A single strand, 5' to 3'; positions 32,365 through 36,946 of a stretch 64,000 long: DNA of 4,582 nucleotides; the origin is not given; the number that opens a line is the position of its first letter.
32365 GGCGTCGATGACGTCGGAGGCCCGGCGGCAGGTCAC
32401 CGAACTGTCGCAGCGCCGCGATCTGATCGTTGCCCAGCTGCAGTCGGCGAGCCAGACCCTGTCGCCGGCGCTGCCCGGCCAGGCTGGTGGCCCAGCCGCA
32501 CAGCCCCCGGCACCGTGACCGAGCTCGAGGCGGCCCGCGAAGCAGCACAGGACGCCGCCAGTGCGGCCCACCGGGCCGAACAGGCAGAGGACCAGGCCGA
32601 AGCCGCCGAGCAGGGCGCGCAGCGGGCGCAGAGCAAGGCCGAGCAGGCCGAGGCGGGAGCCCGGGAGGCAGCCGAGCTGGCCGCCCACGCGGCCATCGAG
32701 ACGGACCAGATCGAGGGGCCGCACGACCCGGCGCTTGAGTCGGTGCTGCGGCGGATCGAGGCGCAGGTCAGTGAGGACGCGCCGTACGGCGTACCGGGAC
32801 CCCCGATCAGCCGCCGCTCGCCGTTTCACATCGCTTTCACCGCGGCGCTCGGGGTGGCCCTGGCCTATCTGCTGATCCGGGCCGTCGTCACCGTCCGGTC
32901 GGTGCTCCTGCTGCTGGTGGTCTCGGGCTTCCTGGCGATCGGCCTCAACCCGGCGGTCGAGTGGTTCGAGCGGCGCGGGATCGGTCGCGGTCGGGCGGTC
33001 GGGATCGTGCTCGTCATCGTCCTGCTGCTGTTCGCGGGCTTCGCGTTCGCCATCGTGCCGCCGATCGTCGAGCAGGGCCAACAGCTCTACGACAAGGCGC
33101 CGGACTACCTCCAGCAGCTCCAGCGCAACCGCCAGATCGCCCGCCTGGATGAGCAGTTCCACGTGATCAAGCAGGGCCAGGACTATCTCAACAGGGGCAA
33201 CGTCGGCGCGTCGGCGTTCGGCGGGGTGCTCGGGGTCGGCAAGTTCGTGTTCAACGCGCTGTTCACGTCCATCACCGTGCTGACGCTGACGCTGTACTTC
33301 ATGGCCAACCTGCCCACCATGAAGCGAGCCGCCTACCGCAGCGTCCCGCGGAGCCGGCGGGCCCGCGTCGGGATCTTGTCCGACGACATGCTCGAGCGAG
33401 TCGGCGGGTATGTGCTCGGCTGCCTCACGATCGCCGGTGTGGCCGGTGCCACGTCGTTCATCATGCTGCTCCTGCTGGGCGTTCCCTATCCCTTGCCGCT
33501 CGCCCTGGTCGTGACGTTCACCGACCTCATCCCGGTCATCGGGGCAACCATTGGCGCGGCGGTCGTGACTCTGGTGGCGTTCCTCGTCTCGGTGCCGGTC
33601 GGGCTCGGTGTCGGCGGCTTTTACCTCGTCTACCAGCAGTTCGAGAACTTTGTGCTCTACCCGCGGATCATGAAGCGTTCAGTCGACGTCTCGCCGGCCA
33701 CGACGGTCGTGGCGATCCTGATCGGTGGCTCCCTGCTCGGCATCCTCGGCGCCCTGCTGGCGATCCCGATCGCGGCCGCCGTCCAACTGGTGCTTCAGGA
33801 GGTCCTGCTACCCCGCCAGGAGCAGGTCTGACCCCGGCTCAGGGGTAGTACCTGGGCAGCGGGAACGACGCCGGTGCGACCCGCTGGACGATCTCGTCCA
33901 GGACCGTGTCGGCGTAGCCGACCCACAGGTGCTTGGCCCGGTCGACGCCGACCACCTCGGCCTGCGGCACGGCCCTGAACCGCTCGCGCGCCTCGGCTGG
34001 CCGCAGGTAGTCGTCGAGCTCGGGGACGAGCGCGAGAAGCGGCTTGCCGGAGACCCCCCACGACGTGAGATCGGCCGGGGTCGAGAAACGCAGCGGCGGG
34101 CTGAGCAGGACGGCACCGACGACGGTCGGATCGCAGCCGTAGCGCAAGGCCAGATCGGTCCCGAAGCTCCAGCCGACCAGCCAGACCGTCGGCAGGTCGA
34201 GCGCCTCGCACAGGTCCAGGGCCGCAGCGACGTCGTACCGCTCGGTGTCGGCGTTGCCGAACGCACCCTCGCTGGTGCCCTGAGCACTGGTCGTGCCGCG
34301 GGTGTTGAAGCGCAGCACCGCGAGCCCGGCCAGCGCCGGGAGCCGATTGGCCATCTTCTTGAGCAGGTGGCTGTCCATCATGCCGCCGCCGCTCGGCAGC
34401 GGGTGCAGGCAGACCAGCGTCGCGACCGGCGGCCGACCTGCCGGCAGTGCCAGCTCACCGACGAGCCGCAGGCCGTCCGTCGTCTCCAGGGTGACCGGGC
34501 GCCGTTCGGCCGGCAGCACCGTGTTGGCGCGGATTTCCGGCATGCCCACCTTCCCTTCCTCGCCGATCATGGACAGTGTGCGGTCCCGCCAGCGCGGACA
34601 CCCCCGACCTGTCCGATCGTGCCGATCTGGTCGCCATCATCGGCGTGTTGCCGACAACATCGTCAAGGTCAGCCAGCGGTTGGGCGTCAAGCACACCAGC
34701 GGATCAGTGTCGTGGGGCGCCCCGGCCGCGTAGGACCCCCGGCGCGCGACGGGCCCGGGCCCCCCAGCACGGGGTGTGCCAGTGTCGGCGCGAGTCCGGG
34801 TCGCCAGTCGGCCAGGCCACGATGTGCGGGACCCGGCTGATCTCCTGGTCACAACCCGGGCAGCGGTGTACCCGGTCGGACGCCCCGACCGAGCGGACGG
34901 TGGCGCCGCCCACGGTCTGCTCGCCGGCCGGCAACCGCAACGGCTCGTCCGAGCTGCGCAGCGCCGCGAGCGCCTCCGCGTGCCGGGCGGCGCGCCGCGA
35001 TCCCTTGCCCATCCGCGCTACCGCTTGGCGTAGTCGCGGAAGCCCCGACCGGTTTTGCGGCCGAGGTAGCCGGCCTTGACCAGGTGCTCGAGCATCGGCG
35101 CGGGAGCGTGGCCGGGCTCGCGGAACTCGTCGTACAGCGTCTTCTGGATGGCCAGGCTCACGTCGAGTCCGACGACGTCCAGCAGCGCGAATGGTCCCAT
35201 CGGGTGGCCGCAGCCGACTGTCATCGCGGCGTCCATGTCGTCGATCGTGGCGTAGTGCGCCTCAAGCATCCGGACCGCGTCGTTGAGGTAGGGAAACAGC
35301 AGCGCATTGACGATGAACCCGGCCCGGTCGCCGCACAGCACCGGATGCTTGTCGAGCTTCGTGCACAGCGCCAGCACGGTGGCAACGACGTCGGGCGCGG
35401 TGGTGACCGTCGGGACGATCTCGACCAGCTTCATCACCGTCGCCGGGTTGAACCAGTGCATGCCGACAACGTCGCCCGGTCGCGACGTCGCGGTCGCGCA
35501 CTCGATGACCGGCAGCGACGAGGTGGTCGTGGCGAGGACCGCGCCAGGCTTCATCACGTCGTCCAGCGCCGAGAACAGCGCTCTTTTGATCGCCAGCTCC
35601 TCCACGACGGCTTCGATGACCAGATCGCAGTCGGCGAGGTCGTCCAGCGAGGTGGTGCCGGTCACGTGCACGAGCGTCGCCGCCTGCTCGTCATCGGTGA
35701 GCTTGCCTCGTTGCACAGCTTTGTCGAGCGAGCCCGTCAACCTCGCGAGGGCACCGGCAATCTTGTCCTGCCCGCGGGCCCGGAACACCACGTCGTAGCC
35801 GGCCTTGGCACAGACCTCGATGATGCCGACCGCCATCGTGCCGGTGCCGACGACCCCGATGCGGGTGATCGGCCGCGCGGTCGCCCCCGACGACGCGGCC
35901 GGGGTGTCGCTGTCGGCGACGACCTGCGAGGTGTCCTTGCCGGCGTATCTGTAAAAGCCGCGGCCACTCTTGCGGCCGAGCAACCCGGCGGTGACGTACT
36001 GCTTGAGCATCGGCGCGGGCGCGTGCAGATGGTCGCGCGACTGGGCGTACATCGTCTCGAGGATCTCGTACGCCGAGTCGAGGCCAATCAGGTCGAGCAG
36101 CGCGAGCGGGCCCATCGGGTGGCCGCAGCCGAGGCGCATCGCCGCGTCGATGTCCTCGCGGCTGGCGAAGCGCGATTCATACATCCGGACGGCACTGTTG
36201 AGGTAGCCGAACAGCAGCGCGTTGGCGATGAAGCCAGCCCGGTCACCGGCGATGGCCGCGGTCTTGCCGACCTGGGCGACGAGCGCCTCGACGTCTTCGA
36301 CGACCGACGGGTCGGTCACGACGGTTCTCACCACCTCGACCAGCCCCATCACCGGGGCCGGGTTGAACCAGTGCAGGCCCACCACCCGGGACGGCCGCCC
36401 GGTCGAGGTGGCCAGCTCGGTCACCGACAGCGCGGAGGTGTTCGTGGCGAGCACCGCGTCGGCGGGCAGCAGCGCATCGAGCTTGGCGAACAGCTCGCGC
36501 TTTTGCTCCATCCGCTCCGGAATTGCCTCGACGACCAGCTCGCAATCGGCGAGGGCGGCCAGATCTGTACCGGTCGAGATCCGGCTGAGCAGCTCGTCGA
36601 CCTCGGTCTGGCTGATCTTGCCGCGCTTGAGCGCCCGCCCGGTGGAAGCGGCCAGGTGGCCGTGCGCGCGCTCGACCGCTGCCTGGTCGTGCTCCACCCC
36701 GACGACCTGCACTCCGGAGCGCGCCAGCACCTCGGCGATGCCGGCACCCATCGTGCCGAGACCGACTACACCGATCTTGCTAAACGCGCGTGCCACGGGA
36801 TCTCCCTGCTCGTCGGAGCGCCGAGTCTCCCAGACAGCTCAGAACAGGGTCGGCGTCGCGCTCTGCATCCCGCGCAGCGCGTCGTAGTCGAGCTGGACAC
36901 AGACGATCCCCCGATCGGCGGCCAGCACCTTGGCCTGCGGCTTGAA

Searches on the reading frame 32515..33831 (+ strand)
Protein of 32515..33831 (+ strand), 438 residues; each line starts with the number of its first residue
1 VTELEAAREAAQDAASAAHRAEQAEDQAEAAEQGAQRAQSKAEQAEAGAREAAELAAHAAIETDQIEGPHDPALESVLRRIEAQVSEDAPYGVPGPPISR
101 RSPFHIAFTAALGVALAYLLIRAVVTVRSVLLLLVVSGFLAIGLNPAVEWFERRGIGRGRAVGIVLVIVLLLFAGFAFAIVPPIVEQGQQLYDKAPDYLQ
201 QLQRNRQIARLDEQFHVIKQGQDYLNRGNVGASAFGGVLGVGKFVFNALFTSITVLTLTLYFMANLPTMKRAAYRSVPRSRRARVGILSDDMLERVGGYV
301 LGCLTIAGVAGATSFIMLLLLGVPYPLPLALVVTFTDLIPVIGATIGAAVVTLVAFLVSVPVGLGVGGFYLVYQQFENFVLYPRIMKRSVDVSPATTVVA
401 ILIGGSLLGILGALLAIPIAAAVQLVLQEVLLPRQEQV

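Call 64: search_protein_families(library=pfam, proteins=[window:32515-33831:+], max_evalue=0.001)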
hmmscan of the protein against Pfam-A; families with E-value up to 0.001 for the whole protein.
window:32515-33831:+ (438 aa): 1 family
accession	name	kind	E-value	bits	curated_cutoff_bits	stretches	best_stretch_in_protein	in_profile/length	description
PF01594.21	AI-2E_transport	-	5.1e-61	207.1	34.3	1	116-429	6-325/327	AI-2E family transporter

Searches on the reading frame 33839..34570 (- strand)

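Call 64: search_protein_families(library=pfam, proteins=[window:33839-34570:-], max_evalue=0.001)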
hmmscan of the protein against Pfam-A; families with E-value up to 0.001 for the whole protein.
window:33839-34570:- (243 aa): 1 family
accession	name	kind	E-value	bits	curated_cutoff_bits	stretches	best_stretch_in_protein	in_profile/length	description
PF00561.26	Abhydrolase_1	-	2.4e-07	31.1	25.8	1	52-179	3-117/245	alpha/beta hydrolase fold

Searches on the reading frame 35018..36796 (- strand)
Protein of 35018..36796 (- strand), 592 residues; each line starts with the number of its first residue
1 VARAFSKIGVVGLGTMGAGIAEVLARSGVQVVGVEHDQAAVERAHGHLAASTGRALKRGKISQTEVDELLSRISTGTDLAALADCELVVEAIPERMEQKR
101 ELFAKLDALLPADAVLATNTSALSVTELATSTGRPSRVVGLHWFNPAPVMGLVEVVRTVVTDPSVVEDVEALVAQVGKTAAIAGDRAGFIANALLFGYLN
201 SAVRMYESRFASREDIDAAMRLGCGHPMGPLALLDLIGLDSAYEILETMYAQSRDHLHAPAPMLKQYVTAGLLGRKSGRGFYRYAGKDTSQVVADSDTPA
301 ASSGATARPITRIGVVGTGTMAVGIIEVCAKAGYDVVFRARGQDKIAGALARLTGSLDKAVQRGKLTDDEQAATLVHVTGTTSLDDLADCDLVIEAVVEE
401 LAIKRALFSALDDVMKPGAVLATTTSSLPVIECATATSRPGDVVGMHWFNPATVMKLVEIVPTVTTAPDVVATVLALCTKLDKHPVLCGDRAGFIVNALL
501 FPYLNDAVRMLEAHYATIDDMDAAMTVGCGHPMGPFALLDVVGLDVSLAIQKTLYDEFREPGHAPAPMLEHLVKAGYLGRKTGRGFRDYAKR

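Call 64: search_protein_families(library=pfam, proteins=[window:35018-36796:-], max_evalue=0.001)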
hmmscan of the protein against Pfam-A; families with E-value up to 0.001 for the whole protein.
window:35018-36796:- (592 aa): 7 families
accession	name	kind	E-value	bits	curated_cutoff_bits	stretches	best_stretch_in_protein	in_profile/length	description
PF02737.24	3HCDH_N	-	4.4e-118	392.1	22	2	7-183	1-177/180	3-hydroxyacyl-CoA dehydrogenase, NAD binding domain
PF00725.27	3HCDH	-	9.3e-67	222.1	22.1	2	493-589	1-97/97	3-hydroxyacyl-CoA dehydrogenase, C-terminal domain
PF03446.21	NAD_binding_2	-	7.5e-10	39.5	21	1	7-46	1-40/161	NAD binding domain of 6-phosphogluconate dehydrogenase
PF03807.23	F420_oxidored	-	2.1e-08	35.1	21.6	0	312-364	1-46/94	NADP oxidoreductase coenzyme F420-dependent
PF03721.20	UDPG_MGDP_dh_N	-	0.00036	20.6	27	0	7-43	2-38/187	UDP-glucose/GDP-mannose dehydrogenase family, NAD binding domain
PF02254.24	TrkA_N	-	0.0004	21.1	23.8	1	10-48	3-41/116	TrkA-N domain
PF02826.25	2-Hacid_dh_C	-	0.00051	19.9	25.1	0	6-43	37-76/178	D-isomer specific 2-hydroxyacid dehydrogenase, NAD binding domain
